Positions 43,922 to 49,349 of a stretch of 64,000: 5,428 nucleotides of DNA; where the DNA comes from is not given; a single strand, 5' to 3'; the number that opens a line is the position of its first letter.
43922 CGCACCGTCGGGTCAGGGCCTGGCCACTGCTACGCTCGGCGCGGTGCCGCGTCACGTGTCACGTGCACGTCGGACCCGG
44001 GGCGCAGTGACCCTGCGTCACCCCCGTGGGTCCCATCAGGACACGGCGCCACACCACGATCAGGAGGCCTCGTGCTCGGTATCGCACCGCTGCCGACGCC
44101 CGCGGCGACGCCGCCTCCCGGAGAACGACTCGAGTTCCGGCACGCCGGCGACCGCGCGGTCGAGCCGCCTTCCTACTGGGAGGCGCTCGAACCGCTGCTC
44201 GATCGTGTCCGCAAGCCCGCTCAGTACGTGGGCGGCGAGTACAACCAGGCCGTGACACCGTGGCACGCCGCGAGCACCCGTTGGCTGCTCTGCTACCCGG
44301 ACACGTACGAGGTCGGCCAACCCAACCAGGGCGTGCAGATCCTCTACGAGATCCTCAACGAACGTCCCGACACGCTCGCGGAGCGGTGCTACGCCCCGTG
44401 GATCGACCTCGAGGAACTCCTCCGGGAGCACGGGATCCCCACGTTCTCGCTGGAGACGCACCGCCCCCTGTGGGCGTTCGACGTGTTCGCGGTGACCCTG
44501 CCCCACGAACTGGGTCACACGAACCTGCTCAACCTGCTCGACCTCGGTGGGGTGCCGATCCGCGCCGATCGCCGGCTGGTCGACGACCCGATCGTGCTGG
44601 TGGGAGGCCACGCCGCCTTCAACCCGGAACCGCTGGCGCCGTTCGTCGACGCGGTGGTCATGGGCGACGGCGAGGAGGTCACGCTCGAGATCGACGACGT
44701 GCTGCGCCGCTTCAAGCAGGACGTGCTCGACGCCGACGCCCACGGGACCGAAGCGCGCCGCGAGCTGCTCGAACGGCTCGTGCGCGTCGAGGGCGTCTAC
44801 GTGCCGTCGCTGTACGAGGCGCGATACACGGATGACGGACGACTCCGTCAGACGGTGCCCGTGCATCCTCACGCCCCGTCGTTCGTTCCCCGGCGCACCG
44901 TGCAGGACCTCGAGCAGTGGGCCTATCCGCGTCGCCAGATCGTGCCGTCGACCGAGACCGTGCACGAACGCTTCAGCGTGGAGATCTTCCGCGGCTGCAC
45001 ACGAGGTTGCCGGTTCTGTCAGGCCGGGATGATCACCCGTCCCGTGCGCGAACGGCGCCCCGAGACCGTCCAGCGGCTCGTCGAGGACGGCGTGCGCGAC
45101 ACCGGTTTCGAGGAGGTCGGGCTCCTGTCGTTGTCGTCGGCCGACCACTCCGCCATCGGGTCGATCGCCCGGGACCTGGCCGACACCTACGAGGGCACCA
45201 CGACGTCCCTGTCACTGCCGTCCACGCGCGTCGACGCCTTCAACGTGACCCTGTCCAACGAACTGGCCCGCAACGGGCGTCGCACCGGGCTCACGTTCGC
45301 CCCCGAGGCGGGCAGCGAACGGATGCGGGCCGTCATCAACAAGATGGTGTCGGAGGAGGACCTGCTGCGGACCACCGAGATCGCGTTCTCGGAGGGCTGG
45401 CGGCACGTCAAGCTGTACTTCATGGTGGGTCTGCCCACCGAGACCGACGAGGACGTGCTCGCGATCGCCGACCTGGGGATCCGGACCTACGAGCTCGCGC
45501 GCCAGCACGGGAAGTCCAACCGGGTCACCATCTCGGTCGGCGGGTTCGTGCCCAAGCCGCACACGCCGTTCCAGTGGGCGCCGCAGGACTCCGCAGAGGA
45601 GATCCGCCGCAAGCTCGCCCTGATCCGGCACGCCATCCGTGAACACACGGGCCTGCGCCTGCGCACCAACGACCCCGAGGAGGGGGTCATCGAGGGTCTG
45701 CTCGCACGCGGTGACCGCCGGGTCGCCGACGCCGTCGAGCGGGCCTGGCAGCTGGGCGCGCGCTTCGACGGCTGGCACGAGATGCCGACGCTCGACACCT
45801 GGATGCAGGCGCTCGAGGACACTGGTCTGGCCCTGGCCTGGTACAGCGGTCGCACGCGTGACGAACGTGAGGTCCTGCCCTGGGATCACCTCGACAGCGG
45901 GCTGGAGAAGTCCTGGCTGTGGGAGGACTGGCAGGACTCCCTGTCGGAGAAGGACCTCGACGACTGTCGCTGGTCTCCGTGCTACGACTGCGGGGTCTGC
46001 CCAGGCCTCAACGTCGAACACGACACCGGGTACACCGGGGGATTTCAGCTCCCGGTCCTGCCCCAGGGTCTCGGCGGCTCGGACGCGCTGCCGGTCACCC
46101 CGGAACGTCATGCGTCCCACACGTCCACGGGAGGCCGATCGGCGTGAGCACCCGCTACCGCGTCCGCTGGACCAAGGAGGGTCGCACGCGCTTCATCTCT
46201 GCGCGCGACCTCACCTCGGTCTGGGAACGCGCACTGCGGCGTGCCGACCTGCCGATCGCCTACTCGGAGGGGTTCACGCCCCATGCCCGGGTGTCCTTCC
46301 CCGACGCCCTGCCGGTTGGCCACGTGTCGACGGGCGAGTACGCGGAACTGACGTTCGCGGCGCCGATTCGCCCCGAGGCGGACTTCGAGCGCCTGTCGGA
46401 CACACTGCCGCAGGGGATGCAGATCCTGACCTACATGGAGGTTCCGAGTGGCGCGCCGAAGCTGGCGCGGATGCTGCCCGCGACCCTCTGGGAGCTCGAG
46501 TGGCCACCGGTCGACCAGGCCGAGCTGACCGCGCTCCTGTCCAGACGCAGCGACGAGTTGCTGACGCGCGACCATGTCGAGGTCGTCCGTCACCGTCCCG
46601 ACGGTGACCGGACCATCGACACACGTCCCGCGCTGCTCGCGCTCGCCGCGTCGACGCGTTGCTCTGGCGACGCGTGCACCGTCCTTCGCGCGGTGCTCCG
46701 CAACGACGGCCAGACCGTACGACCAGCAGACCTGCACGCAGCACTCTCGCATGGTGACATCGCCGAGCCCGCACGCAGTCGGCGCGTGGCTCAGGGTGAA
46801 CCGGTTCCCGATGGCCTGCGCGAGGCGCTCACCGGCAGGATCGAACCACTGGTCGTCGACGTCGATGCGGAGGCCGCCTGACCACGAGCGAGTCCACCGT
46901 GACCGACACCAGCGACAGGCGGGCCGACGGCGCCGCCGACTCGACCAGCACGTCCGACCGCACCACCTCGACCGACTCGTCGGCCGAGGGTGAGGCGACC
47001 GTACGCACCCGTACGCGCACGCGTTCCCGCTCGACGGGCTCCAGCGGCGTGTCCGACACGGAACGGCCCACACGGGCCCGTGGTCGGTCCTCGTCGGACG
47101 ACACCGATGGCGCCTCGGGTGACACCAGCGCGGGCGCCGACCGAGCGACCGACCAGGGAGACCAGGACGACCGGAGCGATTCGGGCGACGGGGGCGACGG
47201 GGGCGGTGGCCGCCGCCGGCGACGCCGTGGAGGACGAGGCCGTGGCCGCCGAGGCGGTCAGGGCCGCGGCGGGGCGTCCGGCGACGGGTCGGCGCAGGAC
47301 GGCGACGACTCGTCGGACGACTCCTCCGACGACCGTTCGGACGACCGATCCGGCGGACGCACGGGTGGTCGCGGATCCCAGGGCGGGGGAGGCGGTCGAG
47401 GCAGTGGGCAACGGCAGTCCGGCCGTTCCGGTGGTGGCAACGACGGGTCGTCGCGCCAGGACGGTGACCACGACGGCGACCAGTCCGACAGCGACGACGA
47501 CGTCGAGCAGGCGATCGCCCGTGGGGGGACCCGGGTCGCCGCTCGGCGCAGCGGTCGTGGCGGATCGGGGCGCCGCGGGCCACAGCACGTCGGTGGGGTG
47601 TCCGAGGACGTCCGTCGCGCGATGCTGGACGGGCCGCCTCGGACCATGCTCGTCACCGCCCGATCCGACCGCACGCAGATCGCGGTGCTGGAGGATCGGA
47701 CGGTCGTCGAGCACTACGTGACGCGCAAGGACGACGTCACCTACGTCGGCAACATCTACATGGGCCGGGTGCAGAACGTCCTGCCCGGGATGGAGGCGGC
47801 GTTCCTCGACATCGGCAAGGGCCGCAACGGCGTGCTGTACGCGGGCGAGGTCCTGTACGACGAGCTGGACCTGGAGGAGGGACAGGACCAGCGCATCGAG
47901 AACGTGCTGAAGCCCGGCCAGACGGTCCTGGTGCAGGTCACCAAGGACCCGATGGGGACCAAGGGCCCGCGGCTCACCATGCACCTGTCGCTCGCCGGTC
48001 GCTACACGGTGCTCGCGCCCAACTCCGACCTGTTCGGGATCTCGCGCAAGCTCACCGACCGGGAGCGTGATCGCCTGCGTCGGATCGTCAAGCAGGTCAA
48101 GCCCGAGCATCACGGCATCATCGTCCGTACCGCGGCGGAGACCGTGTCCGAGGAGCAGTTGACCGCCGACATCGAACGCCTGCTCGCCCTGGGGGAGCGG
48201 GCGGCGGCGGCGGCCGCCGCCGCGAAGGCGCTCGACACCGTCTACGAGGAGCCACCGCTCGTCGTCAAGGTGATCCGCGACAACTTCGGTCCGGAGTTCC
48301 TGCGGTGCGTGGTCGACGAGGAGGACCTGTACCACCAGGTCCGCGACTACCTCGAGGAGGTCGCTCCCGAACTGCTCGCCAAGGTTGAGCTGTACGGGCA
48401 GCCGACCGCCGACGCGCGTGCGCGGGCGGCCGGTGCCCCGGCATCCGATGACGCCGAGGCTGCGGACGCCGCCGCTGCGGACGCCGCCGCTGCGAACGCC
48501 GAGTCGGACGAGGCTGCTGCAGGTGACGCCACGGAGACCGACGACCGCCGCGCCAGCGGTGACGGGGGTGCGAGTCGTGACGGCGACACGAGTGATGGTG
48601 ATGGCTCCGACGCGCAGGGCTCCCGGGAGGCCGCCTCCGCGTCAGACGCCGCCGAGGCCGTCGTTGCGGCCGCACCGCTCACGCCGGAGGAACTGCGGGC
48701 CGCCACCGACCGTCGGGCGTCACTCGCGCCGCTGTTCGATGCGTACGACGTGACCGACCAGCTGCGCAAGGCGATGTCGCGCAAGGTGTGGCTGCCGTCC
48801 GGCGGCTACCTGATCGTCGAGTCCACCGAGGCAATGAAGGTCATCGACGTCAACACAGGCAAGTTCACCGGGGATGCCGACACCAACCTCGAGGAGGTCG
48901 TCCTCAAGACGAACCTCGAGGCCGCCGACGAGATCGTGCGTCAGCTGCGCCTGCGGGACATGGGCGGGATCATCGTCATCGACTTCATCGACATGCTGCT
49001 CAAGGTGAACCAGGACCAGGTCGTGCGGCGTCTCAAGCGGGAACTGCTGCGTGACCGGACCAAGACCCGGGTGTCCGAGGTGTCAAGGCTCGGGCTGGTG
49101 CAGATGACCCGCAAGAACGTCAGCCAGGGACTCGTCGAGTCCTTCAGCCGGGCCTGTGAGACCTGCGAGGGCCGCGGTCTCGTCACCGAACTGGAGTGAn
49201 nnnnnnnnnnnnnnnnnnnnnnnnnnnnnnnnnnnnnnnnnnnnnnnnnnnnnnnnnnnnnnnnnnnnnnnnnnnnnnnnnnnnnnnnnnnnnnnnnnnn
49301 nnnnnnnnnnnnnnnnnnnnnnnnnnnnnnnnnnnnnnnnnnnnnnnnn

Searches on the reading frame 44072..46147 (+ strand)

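Call 56: search_protein_families(library=pfam, proteins=[window:44072-46147:+], max_evalue=0.00001)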
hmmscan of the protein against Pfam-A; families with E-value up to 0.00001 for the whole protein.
window:44072-46147:+ (691 aa): 2 families
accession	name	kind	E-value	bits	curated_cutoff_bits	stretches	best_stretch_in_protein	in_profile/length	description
PF19864.5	Radical_SAM_N2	-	1.9e-52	177.2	29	1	87-245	1-151/151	Radical SAM proteins, N-terminal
PF04055.27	Radical_SAM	-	1e-20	75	29.5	1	303-468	1-165/166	Radical SAM superfamily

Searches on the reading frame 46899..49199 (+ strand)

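Call 56: search_protein_families(library=pfam, proteins=[window:46899-49199:+], max_evalue=0.00001)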
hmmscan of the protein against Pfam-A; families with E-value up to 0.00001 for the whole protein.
window:46899-49199:+ (766 aa): 1 family
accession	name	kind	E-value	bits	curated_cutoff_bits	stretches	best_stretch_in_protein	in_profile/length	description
PF10150.14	RNase_E_G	-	7.5e-93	311.3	25.5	2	597-740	132-269/270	Ribonuclease E/G family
